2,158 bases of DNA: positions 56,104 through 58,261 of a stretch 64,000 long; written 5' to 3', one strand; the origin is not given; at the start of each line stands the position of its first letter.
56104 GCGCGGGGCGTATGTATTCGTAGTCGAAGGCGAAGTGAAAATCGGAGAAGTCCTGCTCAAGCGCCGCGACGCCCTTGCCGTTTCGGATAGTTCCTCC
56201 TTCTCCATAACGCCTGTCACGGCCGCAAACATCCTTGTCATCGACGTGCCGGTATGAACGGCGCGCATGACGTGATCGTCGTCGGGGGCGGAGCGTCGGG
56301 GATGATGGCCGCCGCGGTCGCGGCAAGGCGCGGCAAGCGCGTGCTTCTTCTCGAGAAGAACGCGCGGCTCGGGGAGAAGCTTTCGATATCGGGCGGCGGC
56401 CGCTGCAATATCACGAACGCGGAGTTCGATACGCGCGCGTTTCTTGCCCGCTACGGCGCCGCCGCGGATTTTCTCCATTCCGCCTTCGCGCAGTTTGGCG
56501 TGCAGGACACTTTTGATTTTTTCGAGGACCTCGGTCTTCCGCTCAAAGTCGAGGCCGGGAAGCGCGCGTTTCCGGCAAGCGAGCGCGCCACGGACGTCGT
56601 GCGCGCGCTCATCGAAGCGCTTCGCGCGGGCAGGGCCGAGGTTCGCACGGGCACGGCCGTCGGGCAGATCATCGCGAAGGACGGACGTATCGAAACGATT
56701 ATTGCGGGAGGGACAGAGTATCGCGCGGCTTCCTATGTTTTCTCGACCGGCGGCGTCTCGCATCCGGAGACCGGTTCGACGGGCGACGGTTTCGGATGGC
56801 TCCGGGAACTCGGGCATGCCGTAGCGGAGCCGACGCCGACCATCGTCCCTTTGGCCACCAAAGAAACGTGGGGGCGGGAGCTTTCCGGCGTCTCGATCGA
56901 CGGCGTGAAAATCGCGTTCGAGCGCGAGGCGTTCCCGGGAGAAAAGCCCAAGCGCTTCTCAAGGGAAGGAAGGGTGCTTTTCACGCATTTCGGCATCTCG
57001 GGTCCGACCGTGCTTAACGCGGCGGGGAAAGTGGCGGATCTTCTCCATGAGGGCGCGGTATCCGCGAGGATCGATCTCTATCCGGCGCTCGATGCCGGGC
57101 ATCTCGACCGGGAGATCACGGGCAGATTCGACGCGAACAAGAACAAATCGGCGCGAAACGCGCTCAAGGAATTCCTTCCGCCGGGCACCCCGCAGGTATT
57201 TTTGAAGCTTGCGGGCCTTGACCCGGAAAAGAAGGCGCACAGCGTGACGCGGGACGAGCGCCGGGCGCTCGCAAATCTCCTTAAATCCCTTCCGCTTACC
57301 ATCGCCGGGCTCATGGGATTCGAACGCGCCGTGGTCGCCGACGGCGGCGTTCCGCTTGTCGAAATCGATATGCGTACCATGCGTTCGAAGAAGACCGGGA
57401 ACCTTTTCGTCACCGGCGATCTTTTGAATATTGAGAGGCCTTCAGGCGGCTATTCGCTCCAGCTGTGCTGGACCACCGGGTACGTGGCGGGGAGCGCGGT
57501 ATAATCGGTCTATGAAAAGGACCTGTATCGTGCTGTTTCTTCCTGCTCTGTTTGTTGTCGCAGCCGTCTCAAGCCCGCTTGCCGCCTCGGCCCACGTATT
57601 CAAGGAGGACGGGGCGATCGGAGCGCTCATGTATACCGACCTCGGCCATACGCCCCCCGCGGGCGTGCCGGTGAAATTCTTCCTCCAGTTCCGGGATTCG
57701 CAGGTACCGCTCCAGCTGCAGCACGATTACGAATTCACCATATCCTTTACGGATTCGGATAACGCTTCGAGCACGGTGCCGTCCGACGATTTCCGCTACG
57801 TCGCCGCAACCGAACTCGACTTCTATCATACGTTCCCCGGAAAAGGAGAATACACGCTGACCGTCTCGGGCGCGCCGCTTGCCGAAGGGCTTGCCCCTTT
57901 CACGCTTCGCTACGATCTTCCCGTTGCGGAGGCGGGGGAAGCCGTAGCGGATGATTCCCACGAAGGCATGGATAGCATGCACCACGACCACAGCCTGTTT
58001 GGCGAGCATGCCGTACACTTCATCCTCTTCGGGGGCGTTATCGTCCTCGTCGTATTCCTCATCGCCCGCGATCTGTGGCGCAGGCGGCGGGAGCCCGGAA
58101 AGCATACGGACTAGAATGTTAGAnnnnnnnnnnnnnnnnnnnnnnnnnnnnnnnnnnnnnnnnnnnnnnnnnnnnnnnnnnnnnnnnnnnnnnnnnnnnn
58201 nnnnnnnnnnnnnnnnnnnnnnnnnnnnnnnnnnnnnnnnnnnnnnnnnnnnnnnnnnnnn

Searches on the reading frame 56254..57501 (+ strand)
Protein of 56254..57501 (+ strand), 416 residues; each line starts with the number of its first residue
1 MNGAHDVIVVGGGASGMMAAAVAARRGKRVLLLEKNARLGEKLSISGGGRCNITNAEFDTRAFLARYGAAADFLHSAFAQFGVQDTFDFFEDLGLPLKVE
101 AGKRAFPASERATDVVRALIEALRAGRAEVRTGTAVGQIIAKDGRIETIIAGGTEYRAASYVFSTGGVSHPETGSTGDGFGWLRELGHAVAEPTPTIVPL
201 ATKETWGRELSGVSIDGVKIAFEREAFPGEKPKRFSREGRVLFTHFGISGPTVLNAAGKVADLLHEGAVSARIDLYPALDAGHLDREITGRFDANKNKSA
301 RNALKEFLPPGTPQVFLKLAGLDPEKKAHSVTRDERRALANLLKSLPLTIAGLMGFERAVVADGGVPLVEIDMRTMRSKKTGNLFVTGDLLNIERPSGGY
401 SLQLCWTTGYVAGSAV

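Call 3: search_protein_families(library=pfam, proteins=[window:56254-57501:+], max_evalue=0.1)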
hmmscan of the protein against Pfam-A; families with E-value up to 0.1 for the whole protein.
window:56254-57501:+ (416 aa): 15 families
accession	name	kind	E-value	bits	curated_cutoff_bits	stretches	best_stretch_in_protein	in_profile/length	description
PF03486.20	HI0933_like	-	4.1e-74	249.5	50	1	5-414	1-243/244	HI0933-like protein Rossmann domain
PF22780.1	HI0933_like_1st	-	4.3e-30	105.2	27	1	195-361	2-165/165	HI0933-like protein barrel and H2TH domain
PF00890.30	FAD_binding_2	-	5.1e-13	49.4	20.4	1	6-202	1-228/414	FAD binding domain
PF12831.13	FAD_oxidored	-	7e-12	45.8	27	1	6-162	1-141/416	FAD dependent oxidoreductase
PF01266.30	DAO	-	3.3e-09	37.2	27.9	1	6-53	1-48/353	FAD dependent oxidoreductase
PF13450.12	NAD_binding_8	-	2.6e-08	34.5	21.9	1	9-40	1-32/68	NAD(P)-binding Rossmann-like domain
PF07992.20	Pyr_redox_2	-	1.9e-07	31.2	26.1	1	6-40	144-178/291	Pyridine nucleotide-disulphide oxidoreductase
PF01494.25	FAD_binding_3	-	2.5e-06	27.4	22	1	6-148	3-135/349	FAD binding domain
PF01134.28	GIDA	-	3.4e-05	23.5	22.1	1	6-37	1-32/391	Glucose inhibited division protein A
PF13738.12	Pyr_redox_3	-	0.00016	21.4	30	1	6-39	166-199/305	Pyridine nucleotide-disulphide oxidoreductase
PF00070.33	Pyr_redox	-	0.00023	22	22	1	7-40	2-35/82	Pyridine nucleotide-disulphide oxidoreductase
PF01262.27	AlaDh_PNT_C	-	0.00038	20.4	23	1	6-53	30-78/214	Alanine dehydrogenase/PNT, C-terminal domain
PF01946.23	Thi4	-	0.00052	19.8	26.2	1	5-42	18-56/235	Thi4 family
PF01593.30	Amino_oxidase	-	0.017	14.9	19.8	0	67-163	170-252/443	Flavin containing amine oxidoreductase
PF04820.20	Trp_halogenase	-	0.026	13.8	21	1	6-36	1-35/458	Tryptophan halogenase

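Call 4: search_protein_families(library=ncbifam, proteins=[window:56254-57501:+], max_evalue=0.1)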
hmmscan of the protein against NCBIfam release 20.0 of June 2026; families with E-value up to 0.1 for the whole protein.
window:56254-57501:+ (416 aa): 128 families (the best 25 are shown)
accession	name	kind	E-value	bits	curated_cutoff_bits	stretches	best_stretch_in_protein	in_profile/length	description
TIGR00275.1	TIGR00275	subfamily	5.5e-118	394.3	183.8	1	7-414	1-401/401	aminoacetone oxidase family FAD-binding enzyme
TIGR03862.1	flavo_PP4765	subfamily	5e-32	111.2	242.65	1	29-416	3-371/376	TIGR03862 family flavoprotein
NF005882.1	PRK07843.1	equivalog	1.4e-09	36.9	788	1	5-80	2-77/547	3-oxosteroid 1-dehydrogenase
NF009477.0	PRK12843.1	equivalog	4.2e-09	35.4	758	1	2-49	14-61/578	FAD-dependent oxidoreductase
NF009478.0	PRK12844.1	equivalog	5.5e-09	34.9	789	1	4-50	8-54/559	3-ketosteroid-delta-1-dehydrogenase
NF004789.0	PRK06134.1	subfamily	9.1e-09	34.4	747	1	4-48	12-56/581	FAD-dependent oxidoreductase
NF053676.1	4oxCHCAChcC1Cy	equivalog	2.1e-08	33.1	1000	1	5-55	2-52/528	4-oxocyclohexanecarboxylate 2-dehydrogenase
TIGR03997.1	mycofact_OYE_2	equivalog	3e-08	32.5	793.15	1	5-45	380-420/645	mycofactocin system FadH/OYE family oxidoreductase 2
NF045599.1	bili_reduct_long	exception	1.4e-07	30.1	750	1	4-46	381-423/641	bilirubin reductase, long form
NF053677.1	Desat2ChcC2Cyan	equivalog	3.6e-07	28.9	900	1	6-64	2-64/558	4-oxocyclohex-2-ene-1-carboxylate 5-dehydrogenase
TIGR02032.1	GG-red-SF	subfamily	4.4e-07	29.9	158.8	1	6-44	2-38/297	geranylgeranyl reductase family protein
TIGR01372.1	soxA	subfamily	5.5e-07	27.8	1164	1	5-45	169-209/996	sarcosine oxidase subunit alpha family protein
NF009473.0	PRK12835.1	subfamily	9.4e-07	27.6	837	1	4-49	11-56/585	FAD-binding protein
TIGR03996.1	mycofact_OYE_1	hypoth_equivalog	1.4e-06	27.1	627.9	1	4-47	372-415/633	mycofactocin system FadH/OYE family oxidoreductase 1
NF006130.0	PRK08274.1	equivalog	2e-06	26.9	369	1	4-38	5-39/467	FAD-dependent tricarballylate dehydrogenase TcuA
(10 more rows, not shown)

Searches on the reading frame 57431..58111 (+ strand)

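Call 3: search_protein_families(library=pfam, proteins=[window:57431-58111:+], max_evalue=0.1)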
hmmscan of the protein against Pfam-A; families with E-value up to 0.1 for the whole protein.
window:57431-58111:+ (227 aa): 1 family
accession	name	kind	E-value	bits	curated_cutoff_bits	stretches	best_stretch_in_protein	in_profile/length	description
PF00801.26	PKD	-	0.092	13.2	23.5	0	85-146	2-64/80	PKD domain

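Call 4: search_protein_families(library=ncbifam, proteins=[window:57431-58111:+], max_evalue=0.1)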
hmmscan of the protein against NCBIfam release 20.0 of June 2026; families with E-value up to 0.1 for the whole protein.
window:57431-58111:+ (227 aa): 0 families
